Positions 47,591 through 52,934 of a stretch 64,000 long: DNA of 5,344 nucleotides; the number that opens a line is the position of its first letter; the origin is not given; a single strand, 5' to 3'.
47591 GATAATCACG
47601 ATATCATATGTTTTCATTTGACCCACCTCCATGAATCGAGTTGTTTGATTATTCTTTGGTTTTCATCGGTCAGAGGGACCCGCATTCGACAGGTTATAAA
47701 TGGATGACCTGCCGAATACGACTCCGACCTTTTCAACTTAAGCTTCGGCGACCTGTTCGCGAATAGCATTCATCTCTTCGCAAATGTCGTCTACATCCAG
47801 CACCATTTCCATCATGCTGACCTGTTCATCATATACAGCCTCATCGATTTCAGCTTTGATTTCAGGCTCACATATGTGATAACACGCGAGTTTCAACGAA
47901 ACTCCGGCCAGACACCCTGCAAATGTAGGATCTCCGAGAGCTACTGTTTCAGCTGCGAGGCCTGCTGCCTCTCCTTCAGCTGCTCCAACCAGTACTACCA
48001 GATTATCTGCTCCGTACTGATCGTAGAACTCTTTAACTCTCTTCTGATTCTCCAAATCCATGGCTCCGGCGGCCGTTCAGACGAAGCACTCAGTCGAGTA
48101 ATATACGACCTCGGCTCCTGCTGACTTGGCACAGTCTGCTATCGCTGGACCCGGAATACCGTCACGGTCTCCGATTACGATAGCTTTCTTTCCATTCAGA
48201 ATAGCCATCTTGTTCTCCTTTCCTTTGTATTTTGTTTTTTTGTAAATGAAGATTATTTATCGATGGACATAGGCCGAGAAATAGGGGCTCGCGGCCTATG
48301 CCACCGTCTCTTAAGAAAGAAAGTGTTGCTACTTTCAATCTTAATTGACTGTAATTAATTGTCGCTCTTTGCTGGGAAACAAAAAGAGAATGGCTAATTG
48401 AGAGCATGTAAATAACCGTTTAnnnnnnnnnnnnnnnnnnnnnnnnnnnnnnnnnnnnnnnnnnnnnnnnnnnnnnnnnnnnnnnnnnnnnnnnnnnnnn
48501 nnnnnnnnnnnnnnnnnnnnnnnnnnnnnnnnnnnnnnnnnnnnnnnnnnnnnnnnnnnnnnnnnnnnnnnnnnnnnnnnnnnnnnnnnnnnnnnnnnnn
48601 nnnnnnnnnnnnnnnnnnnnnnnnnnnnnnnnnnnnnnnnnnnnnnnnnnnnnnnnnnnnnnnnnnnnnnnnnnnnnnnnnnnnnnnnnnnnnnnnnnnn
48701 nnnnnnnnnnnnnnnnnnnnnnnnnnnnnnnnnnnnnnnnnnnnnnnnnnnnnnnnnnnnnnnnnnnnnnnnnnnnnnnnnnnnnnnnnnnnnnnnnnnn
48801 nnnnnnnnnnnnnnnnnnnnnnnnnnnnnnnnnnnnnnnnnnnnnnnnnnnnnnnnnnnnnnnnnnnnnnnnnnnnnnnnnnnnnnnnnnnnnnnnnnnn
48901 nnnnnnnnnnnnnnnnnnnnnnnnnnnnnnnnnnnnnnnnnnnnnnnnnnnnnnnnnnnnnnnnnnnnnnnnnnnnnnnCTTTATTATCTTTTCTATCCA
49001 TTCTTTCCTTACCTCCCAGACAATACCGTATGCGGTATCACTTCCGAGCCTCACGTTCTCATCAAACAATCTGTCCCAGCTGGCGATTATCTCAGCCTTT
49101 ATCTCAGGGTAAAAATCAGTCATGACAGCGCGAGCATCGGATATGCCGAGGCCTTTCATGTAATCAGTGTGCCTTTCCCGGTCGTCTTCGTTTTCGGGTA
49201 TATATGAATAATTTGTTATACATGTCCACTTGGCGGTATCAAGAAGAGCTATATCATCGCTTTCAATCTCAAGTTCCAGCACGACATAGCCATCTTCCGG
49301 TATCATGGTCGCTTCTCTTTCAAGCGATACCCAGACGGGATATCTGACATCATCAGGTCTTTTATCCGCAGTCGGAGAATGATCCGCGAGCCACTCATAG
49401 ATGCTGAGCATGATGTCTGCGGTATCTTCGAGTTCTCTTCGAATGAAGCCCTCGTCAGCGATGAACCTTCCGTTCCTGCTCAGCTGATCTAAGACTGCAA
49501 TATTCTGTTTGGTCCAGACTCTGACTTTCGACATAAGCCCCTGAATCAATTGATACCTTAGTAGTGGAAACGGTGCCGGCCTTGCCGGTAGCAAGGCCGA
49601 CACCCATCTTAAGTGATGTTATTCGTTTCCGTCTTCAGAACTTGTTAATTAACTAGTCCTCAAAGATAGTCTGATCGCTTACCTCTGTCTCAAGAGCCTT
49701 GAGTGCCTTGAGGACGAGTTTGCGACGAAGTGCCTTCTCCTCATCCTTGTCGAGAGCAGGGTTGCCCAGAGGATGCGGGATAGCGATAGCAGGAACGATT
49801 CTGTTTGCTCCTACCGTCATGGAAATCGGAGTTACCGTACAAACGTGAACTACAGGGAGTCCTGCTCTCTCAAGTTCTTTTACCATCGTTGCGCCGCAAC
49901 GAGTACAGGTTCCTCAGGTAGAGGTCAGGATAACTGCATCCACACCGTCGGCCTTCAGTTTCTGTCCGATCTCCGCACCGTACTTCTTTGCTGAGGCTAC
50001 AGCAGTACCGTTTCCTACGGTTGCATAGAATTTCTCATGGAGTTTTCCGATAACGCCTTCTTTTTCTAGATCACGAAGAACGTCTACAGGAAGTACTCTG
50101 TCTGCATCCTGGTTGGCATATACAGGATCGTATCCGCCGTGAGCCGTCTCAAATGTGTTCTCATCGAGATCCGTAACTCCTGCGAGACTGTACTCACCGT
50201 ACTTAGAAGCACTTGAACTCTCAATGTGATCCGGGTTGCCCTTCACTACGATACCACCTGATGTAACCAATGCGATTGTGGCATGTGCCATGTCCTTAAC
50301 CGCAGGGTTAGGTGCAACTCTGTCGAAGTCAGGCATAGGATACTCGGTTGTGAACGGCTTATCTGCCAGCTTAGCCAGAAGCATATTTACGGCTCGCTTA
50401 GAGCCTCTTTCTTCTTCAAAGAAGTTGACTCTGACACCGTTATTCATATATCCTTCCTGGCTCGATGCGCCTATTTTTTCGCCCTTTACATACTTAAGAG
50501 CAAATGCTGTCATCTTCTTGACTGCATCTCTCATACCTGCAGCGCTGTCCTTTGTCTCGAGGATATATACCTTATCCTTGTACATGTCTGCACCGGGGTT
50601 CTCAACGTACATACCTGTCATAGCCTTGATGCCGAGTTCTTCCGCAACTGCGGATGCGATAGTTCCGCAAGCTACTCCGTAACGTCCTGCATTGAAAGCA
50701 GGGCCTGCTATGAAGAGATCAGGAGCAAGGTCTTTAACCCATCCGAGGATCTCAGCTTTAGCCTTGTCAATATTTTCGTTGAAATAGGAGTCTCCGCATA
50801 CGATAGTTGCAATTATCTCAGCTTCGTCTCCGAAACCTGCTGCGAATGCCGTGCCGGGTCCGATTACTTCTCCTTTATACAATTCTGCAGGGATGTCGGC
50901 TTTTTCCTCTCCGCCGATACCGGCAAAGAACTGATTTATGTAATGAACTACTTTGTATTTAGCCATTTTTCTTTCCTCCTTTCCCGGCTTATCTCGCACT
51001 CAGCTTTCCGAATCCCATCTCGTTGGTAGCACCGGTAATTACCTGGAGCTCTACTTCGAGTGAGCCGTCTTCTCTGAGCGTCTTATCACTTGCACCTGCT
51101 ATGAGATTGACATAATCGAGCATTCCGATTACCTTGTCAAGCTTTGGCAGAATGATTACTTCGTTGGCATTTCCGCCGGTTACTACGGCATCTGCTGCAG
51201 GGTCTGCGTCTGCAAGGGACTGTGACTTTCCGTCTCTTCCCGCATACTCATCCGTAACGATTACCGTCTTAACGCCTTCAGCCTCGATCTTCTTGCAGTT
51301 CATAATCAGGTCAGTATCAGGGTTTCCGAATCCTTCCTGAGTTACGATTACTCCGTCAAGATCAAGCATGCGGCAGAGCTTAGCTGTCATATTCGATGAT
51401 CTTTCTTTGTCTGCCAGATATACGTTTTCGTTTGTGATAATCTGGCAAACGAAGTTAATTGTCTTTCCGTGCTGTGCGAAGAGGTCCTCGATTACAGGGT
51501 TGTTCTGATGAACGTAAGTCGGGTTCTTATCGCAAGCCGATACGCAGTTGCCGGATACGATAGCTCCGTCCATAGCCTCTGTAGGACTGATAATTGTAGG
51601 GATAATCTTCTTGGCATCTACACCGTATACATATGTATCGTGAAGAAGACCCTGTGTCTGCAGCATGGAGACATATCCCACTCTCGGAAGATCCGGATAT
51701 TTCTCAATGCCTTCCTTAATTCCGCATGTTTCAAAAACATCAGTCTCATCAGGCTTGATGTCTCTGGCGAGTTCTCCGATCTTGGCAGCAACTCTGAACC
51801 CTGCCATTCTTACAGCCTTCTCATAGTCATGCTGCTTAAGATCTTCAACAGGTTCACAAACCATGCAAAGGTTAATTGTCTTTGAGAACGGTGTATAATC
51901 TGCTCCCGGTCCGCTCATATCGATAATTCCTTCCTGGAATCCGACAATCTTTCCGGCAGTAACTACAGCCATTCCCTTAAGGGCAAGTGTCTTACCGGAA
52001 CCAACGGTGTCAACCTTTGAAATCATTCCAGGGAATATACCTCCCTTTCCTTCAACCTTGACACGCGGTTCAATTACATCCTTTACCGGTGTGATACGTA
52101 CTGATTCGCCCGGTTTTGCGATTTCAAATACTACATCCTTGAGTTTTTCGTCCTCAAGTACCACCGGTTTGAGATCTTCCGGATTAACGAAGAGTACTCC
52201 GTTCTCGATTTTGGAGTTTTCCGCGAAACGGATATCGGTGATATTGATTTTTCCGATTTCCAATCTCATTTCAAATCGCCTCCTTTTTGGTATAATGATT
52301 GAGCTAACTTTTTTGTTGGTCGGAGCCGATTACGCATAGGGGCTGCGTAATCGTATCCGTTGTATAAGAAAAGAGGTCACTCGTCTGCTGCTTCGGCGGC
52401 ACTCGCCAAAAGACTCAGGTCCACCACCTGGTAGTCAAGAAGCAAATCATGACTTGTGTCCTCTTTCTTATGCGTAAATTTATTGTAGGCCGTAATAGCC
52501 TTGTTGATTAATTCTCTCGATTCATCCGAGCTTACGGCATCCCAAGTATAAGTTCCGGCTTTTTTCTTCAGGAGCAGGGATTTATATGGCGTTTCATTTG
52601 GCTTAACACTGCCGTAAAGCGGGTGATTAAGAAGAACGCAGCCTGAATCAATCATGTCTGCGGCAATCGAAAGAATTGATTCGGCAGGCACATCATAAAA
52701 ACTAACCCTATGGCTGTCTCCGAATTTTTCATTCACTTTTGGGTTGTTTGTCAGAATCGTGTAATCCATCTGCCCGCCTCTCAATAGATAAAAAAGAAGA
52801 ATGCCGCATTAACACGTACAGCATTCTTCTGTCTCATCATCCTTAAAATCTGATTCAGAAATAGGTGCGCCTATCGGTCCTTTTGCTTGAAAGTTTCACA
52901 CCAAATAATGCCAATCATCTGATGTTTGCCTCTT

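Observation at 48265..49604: Two paralogous DUF3841 genes inserted between grdB and grdA and bracketed by GC-rich hairpins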

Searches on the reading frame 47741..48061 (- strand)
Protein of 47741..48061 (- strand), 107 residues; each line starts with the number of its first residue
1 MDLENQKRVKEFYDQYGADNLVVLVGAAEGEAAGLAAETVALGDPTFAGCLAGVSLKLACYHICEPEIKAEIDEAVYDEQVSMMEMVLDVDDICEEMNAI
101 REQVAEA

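Call 5: search_protein_families(library=pfam, proteins=[window:47741-48061:-], max_evalue=0.1)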
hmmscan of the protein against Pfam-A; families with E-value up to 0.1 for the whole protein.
window:47741-48061:- (107 aa): 1 family
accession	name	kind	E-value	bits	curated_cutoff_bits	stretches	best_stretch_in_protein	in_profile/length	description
PF04723.20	GRDA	-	1.1e-47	161.9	22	1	1-101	47-147/147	Glycine reductase complex selenoprotein A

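Call 6: search_protein_families(library=ncbifam, proteins=[window:47741-48061:-], max_evalue=0.1)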
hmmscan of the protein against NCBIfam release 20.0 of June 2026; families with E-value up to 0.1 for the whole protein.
window:47741-48061:- (107 aa): 1 family
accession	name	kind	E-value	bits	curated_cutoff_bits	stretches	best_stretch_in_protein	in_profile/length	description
NF040748.1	reduct_selen_A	equivalog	1.1e-49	168.3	130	1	1-104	47-150/151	glycine/sarcosine/betaine reductase complex selenoprotein A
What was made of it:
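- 47738..48208 (-): grdA, selenoprotein A, with an in-frame TGA. PF04723 and NF040748 on both halves (calls 5, 6).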

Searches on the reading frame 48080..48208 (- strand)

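Call 5: search_protein_families(library=pfam, proteins=[window:48080-48208:-], max_evalue=0.1)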
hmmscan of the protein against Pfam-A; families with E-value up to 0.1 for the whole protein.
window:48080-48208:- (43 aa): 1 family
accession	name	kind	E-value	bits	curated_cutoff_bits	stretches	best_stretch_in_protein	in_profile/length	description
PF04723.20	GRDA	-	5.5e-17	62.4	22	1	4-43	1-40/147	Glycine reductase complex selenoprotein A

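Call 6: search_protein_families(library=ncbifam, proteins=[window:48080-48208:-], max_evalue=0.1)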
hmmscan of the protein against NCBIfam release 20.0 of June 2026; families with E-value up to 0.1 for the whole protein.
window:48080-48208:- (43 aa): 12 families
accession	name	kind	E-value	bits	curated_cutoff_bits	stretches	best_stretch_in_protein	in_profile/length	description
NF040748.1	reduct_selen_A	equivalog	1.4e-17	64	130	1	4-43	1-40/151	glycine/sarcosine/betaine reductase complex selenoprotein A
NF004513.0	PRK05854.1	subfamily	0.0049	15.9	282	1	4-35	13-43/314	SDR family oxidoreductase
NF006263.0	PRK08410.1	equivalog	0.0067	15.8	389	1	3-39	142-176/311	D-2-hydroxyacid dehydrogenase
NF005559.1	PRK07231.1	subfamily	0.018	14.6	215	1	4-36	2-33/249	glucose 1-dehydrogenase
NF004197.0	PRK05653.1-1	equivalog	0.02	14.5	332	1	3-39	4-39/249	3-oxoacyl-ACP reductase FabG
NF005711.0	PRK07523.1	subfamily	0.021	14.4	413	1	4-36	8-39/255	SDR family oxidoreductase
NF009931.0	PRK13394.1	subfamily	0.024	14.1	340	1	2-35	3-35/262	3-hydroxybutyrate dehydrogenase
NF009546.0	PRK12935.1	equivalog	0.053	13.1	418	1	1-36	1-35/247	acetoacetyl-CoA reductase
TIGR01832.1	kduD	equivalog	0.067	12.7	338.85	1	4-38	3-36/248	2-dehydro-3-deoxy-D-gluconate 5-dehydrogenase KduD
NF005390.0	PRK06935.1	equivalog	0.082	12.2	369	1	4-37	13-45/258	2-dehydro-3-deoxy-D-gluconate 5-dehydrogenase KduD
NF005469.0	PRK07063.1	equivalog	0.089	12.3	306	1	3-36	4-36/260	SDR family oxidoreductase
NF005095.0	PRK06523.1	subfamily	0.089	12.3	231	1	4-36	8-39/261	oxidoreductase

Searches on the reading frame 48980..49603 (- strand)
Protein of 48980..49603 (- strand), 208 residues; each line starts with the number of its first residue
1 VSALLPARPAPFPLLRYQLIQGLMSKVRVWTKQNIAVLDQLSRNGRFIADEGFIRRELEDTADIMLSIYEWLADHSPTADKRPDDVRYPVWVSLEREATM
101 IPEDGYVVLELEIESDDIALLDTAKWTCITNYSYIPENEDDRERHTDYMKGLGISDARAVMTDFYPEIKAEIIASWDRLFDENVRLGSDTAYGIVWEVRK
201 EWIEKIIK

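Call 5: search_protein_families(library=pfam, proteins=[window:48980-49603:-], max_evalue=0.1)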
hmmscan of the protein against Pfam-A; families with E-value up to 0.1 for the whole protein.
window:48980-49603:- (208 aa): 1 family
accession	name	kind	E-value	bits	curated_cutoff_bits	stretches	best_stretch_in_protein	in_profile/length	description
PF12952.12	DUF3841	-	3.5e-55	186.9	27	1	28-203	1-177/178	Domain of unknown function (DUF3841)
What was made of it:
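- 48977..49534 (-): DUFa, the upstream DUF3841 paralogue. It is 185 aa from the ATG at 49534. The mechanical ORF from the GTG at 49603 gives 208 aa. PF12952 E=3.5e-55, with the domain starting at residue 28 of the 208-aa ORF (call 5).
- Checked: ORF2 (48977-49603 as listed) matches at E=3.5e-55, with the domain starting at residue 28 (call 5).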

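Call 6: search_protein_families(library=ncbifam, proteins=[window:48980-49603:-], max_evalue=0.1)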
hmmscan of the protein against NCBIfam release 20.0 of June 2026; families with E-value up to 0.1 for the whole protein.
window:48980-49603:- (208 aa): 0 families

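Call 10: search_protein_families(library=padloc, proteins=[window:48980-49603:-], max_evalue=1)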
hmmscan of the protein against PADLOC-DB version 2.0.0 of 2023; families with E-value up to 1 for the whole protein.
window:48980-49603:- (208 aa): 0 families

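Call 11: search_protein_families(library=phrogs, proteins=[window:48980-49603:-], max_evalue=1)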
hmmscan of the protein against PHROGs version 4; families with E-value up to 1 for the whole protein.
window:48980-49603:- (208 aa): 0 families

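Call 17: find_homologous_proteins(query=window:48980-49534:-)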
Query window:48980-49534:- (185 aa): 222 proteins with E <= 0.001 among 280 candidates; the best 120 are listed.
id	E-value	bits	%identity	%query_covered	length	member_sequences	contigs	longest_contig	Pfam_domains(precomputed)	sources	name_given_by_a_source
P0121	3.3e-114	397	97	100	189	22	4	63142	PF12952.13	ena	-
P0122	1.3e-101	356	84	100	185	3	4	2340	PF12952.13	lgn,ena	-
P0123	2.6e-100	352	83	100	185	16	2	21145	PF12952.13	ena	-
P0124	2.6e-100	352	83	100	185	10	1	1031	PF12952.13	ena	-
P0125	4.7e-99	348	81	100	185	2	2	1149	PF12952.13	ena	-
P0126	7.8e-85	301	71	100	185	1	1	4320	PF12952.13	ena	-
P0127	2.1e-84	300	72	100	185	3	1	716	PF12952.13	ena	-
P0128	4.1e-77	276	66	99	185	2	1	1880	PF12952.13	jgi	jgi:hypothetical protein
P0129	5.5e-76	272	65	99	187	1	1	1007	PF12952.13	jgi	jgi:hypothetical protein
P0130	7.2e-76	272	62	99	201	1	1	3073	PF12952.13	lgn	-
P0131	2.1e-75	270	63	99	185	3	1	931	PF12952.13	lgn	-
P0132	8.4e-75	269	64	100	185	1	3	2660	PF12952.13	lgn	-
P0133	2.2e-74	267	63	99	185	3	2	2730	PF12952.13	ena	-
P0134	3.7e-74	266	63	99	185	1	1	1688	PF12952.13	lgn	-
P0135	4.2e-74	266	64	99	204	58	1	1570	PF12952.13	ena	-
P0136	5.1e-74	266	61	99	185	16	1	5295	PF12952.13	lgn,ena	-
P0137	5.4e-74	266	63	99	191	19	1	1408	PF12952.13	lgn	-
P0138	6.4e-74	266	64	99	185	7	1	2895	PF12952.13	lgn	-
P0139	1.0e-73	265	65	99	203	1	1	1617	PF12952.13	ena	-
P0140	1.1e-73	265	63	99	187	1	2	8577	PF12952.13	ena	-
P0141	1.3e-73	265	65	100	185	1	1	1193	PF12952.13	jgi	jgi:hypothetical protein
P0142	1.6e-73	264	62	99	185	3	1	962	PF12952.13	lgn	-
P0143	3.0e-73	263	61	99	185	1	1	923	PF12952.13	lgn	-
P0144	3.4e-73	263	63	100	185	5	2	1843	PF12952.13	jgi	jgi:hypothetical protein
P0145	5.8e-73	263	61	99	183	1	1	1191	PF12952.13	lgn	-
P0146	5.8e-73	263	61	100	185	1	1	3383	PF12952.13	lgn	-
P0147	6.2e-73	262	61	99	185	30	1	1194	PF12952.13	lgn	-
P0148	9.3e-73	262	64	99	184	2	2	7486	PF12952.13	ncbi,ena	-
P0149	1.5e-72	261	62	99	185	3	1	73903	PF12952.13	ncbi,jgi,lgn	jgi:hypothetical protein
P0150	2.5e-72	260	61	99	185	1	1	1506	PF12952.13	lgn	-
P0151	2.6e-72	260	64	98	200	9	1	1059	PF12952.13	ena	-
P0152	2.9e-72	260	64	99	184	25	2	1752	PF12952.13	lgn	-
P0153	3.7e-72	260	62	99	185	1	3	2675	PF12952.13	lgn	-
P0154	1.2e-71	258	61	99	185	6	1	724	PF12952.13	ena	-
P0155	2.1e-71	257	61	100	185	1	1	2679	PF12952.13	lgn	-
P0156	2.4e-71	257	60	99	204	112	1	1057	PF12952.13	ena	-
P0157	2.9e-71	257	63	99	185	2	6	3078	PF12952.13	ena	-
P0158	2.9e-71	257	61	99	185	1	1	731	PF12952.13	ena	-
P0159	3.2e-71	257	61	99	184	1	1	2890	PF12952.13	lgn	-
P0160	3.2e-71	257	63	99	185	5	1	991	PF12952.13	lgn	-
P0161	5.2e-71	256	59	99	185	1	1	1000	PF12952.13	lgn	-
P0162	6.3e-71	256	60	99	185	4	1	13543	PF12952.13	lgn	-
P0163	1.1e-70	255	63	100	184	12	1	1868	PF12952.13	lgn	-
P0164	1.2e-70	255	61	99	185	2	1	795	PF12952.13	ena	-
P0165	1.6e-70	255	60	99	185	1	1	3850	PF12952.13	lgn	-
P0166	2.0e-70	254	61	99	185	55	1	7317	PF12952.13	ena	-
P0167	2.4e-70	254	62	99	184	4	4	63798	PF12952.13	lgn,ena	-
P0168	2.7e-70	254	63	98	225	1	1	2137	PF12952.13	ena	-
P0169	5.7e-70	253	61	99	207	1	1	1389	PF12952.13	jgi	jgi:hypothetical protein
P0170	5.8e-70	253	59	99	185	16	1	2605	PF12952.13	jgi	jgi:hypothetical protein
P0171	8.0e-70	252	62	100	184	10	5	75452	PF12952.13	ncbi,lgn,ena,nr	ncbi:MAG: DUF3841 domain-containing protein [Mogibacterium sp.]|nr:DUF3841 domain-containing protein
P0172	1.5e-69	251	60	99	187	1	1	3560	PF12952.13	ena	-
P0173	2.0e-69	251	62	98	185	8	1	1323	PF12952.13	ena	-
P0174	2.8e-69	251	60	99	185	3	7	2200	PF12952.13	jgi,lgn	-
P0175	1.0e-68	249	62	92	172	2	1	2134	PF12952.13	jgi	jgi:hypothetical protein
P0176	1.2e-68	248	60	99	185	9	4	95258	PF12952.13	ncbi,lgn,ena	-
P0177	1.8e-68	248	57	99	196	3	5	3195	PF12952.13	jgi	-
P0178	2.8e-68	247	59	99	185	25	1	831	PF12952.13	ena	-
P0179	3.7e-68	247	59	99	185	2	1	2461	PF12952.13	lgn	-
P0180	2.2e-67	244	60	99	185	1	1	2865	PF12952.13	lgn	-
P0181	2.2e-67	244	60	100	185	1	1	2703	PF12952.13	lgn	-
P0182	5.8e-67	243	57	99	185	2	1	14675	PF12952.13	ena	-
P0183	6.0e-67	243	57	99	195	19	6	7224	PF12952.13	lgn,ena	-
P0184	2.7e-66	241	57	99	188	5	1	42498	PF12952.13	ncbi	-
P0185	4.3e-66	240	59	99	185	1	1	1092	PF12952.13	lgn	-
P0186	4.8e-66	240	57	97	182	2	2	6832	PF12952.13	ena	-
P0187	5.1e-66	240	59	99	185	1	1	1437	PF12952.13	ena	-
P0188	6.0e-66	240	57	99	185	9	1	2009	PF12952.13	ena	-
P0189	7.7e-66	239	58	99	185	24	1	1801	PF12952.13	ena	-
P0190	1.3e-65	239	57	99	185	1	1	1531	PF12952.13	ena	-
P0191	1.6e-65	238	58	99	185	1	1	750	PF12952.13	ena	-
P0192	6.4e-65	236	57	99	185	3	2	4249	PF12952.13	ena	-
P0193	1.2e-64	235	58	100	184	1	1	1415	PF12952.13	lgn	-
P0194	1.2e-64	235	57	97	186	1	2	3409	PF12952.13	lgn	-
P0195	1.4e-64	235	59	99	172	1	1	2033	PF12952.13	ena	-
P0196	1.9e-64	235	58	99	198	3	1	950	PF12952.13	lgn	-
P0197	3.3e-64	234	58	99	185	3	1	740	PF12952.13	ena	-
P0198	5.1e-64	233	57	100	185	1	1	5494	PF12952.13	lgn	-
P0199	1.1e-62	229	56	99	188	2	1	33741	PF12952.13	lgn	-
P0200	2.1e-62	228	55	100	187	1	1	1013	PF12952.13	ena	-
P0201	1.4e-60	222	53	98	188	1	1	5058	PF12952.13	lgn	-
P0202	1.7e-59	219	49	100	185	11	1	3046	PF12952.13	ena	-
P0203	2.0e-59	218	52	100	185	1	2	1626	PF12952.13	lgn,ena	-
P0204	2.6e-59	218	54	100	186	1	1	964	PF12952.13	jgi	jgi:hypothetical protein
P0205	2.8e-59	218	50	99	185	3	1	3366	PF12952.13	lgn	-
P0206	3.6e-59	218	52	100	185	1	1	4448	PF12952.13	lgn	-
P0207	4.1e-59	217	54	100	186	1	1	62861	PF12952.13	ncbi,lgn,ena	-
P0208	4.3e-59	217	51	100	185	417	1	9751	PF12952.13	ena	-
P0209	1.6e-58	215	50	100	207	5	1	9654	PF12952.13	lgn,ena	-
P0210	1.8e-58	215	50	100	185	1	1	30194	PF12952.13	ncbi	-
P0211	1.8e-58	215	50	100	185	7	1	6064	PF12952.13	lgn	-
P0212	1.9e-58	215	50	100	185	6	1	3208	PF12952.13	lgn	-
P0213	2.2e-58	215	50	99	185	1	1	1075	PF12952.13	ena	-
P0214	4.1e-58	214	49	100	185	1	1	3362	PF12952.13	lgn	-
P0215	6.3e-58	214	50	100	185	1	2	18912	PF12952.13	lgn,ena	-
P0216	1.6e-57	212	50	100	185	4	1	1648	PF12952.13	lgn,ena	-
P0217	2.4e-57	212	49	99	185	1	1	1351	PF12952.13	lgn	-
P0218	2.7e-57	211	49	99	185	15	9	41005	PF12952.13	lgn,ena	-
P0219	3.2e-57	211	50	99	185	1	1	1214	PF12952.13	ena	-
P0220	3.3e-57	211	49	100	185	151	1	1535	PF12952.13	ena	-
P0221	4.2e-57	211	52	99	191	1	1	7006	PF12952.13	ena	-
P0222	4.8e-57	211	49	98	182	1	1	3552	PF12952.13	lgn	-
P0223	6.1e-57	210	50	100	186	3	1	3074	PF12952.13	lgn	-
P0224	1.6e-56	209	48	99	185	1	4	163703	PF12952.13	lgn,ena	-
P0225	3.0e-56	208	49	100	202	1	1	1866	PF12952.13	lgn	-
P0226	4.8e-56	207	48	99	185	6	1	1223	PF12952.13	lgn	-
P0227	5.9e-56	207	49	99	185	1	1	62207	PF12952.13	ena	-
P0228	1.0e-55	206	49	100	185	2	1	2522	PF12952.13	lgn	-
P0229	1.0e-55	206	49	100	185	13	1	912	PF12952.13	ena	-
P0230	1.4e-55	206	50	100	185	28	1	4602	PF12952.13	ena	-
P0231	1.4e-55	206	49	100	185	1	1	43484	PF12952.13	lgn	-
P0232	1.5e-55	206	49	100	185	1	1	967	PF12952.13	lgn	-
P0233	1.8e-55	205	49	100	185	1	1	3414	PF12952.13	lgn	-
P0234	2.7e-55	205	51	97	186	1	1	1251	PF12952.13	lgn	-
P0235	2.8e-55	205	52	99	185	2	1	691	PF12952.13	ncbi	-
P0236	3.3e-55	205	48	100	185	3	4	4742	PF12952.13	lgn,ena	-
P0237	3.3e-55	205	48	100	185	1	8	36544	PF12952.13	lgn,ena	-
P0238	3.3e-55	205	48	100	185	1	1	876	PF12952.13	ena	-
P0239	4.2e-55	204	49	100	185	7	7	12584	PF12952.13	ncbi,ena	-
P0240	6.1e-55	204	50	100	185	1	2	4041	PF12952.13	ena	-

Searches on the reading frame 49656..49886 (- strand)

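Call 5: search_protein_families(library=pfam, proteins=[window:49656-49886:-], max_evalue=0.1)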
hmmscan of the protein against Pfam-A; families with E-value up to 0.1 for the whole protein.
window:49656-49886:- (77 aa): 0 families

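Call 6: search_protein_families(library=ncbifam, proteins=[window:49656-49886:-], max_evalue=0.1)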
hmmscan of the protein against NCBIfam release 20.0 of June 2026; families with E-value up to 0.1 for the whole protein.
window:49656-49886:- (77 aa): 5 families
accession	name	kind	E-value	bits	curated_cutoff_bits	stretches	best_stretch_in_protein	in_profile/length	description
TIGR01917.1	gly_red_sel_B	equivalog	3e-40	138.5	602.2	1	1-76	356-431/431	glycine reductase complex selenoprotein B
TIGR01918.1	various_sel_PB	subfamily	2.9e-38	132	65.45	1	1-76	356-431/431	glycine/betaine/sarcosine/D-proline family reductase selenoprotein B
NF040794.1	sarcosine_GrdF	exception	8.8e-34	116.9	800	1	1-76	360-435/435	sarcosine reductase complex component B subunit beta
NF040795.1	betaine_GrdH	exception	3.5e-25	88.8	775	1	1-76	357-432/435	betaine reductase selenoprotein B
TIGR04483.1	D_pro_red_PrdB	equivalog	0.059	12.8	300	1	4-67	161-220/238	D-proline reductase (dithiol) protein PrdB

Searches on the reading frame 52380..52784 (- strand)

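Call 5: search_protein_families(library=pfam, proteins=[window:52380-52784:-], max_evalue=0.1)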
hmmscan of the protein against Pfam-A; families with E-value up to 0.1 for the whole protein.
window:52380-52784:- (135 aa): 0 families

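Call 6: search_protein_families(library=ncbifam, proteins=[window:52380-52784:-], max_evalue=0.1)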
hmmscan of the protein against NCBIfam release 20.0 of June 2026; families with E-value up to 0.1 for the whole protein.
window:52380-52784:- (135 aa): 1 family
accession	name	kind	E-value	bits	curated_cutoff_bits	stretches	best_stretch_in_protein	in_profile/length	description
NF038093.1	GrdX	subfamily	1.8e-27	95.7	40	1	10-129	2-117/119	GrdX family protein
